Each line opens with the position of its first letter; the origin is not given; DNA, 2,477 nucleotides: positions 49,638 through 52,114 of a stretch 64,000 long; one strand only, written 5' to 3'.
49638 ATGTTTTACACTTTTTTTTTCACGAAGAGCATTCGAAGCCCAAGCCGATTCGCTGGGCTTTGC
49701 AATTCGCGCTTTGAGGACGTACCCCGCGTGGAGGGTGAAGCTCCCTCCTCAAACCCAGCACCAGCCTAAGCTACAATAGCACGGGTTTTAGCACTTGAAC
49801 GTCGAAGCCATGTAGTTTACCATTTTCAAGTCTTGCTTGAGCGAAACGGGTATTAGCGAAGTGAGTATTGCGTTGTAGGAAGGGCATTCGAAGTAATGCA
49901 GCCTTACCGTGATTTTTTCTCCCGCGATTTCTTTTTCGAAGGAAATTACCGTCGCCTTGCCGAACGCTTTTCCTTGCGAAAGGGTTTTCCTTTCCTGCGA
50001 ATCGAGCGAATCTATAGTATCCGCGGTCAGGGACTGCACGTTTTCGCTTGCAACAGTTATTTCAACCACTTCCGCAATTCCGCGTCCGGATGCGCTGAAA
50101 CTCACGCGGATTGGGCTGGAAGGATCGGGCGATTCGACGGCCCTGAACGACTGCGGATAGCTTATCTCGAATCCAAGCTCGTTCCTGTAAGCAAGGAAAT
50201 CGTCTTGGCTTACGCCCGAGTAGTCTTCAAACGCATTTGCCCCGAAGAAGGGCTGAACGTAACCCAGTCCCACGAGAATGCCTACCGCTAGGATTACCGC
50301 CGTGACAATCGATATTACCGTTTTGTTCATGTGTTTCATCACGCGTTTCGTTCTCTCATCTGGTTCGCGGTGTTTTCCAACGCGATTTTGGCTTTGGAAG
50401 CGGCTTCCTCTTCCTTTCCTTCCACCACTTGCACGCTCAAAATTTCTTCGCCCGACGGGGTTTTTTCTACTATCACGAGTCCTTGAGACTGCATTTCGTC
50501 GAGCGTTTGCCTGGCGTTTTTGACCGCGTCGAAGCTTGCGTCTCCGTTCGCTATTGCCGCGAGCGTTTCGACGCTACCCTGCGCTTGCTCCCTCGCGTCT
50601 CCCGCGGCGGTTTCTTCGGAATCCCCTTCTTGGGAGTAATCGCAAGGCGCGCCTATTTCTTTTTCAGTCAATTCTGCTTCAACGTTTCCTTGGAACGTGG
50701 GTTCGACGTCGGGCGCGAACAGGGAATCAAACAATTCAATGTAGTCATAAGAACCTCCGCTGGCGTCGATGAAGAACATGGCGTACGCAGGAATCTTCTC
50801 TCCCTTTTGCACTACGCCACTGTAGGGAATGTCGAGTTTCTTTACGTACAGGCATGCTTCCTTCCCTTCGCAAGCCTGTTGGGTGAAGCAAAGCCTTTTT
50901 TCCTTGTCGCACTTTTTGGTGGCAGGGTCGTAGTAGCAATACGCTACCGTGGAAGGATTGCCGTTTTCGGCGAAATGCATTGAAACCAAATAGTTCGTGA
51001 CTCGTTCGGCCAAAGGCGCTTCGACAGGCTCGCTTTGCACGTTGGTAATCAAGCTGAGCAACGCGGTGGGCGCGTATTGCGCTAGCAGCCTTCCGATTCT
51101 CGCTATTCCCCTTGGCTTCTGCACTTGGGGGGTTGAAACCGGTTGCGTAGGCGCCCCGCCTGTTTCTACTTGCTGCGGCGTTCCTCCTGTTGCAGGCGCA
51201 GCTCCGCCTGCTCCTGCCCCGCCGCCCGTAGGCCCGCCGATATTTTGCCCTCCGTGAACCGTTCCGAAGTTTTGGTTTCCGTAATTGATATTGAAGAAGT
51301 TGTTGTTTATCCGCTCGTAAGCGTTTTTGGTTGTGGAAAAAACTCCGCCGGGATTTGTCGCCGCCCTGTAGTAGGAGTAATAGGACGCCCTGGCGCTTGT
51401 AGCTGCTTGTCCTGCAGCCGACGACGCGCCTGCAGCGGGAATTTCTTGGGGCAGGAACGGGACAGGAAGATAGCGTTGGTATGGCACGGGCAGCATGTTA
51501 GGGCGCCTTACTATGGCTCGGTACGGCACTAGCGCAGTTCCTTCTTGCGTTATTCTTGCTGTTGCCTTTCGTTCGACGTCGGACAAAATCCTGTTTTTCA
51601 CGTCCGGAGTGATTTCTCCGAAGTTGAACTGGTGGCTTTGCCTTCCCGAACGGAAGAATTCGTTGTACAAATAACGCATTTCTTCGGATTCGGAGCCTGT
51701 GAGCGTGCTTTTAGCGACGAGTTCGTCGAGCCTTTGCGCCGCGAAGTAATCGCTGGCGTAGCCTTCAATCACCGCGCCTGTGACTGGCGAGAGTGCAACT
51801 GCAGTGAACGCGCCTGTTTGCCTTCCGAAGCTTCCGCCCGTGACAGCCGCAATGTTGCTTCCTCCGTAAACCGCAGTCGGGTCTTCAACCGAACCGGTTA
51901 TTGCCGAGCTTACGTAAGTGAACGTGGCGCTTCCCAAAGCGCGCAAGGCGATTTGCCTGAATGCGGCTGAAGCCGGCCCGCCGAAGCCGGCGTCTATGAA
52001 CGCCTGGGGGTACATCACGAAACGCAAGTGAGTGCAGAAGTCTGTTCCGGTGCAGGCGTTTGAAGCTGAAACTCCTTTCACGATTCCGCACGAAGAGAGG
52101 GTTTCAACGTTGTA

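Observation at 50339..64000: Second giant-protein locus: an operon of >=1495-aa, 3040-aa and 184-aa genes on the minus strand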

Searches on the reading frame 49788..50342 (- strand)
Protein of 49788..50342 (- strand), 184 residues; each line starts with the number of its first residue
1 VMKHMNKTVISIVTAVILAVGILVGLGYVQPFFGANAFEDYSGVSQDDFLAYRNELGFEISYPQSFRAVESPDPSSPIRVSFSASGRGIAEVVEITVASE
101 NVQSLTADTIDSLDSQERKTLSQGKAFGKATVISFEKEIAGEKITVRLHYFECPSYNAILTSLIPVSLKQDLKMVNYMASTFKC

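Call 6: search_protein_families(library=pfam, proteins=[window:49788-50342:-], max_evalue=0.01)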
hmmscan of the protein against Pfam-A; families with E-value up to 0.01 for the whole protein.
window:49788-50342:- (184 aa): 0 families

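Call 36: search_protein_families(library=pfam, proteins=[window:49788-50342:-], max_evalue=5)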
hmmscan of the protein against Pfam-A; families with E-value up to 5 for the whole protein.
window:49788-50342:- (184 aa): 2 families
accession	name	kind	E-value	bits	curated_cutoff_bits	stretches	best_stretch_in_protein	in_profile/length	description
PF13786.12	DUF4179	-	0.068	14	30.1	1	6-48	3-50/94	Domain of unknown function (DUF4179)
PF09716.15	ETRAMP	-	0.078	13.4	29.1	1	4-28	49-75/81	Malarial early transcribed membrane protein (ETRAMP)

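Call 57: search_protein_families(library=ncbifam, proteins=[window:49788-50342:-], max_evalue=0.01)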
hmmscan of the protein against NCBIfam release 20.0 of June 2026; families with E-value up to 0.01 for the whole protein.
window:49788-50342:- (184 aa): 0 families

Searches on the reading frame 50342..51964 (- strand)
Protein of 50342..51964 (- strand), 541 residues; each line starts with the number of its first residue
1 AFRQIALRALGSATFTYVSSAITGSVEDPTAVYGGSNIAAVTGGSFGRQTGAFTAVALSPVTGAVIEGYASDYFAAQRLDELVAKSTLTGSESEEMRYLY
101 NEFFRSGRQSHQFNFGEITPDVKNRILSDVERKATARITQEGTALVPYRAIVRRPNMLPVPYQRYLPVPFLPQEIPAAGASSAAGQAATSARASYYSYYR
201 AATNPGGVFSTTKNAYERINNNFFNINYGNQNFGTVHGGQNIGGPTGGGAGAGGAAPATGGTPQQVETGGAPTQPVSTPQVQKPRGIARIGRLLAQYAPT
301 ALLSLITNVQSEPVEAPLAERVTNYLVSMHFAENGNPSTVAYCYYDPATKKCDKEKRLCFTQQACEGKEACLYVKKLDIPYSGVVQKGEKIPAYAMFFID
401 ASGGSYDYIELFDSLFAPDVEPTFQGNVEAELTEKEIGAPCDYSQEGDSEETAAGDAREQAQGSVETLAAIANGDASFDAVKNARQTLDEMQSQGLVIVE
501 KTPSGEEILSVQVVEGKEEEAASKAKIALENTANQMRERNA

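Call 36: search_protein_families(library=pfam, proteins=[window:50342-51964:-], max_evalue=5)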
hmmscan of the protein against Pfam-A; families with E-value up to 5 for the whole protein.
window:50342-51964:- (541 aa): 1 family
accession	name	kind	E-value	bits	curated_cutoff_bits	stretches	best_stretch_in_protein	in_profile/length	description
PF02140.24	SUEL_Lectin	-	0.62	10.9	31.4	1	326-372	8-54/80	D-galactoside/L-rhamnose binding SUEL lectin domain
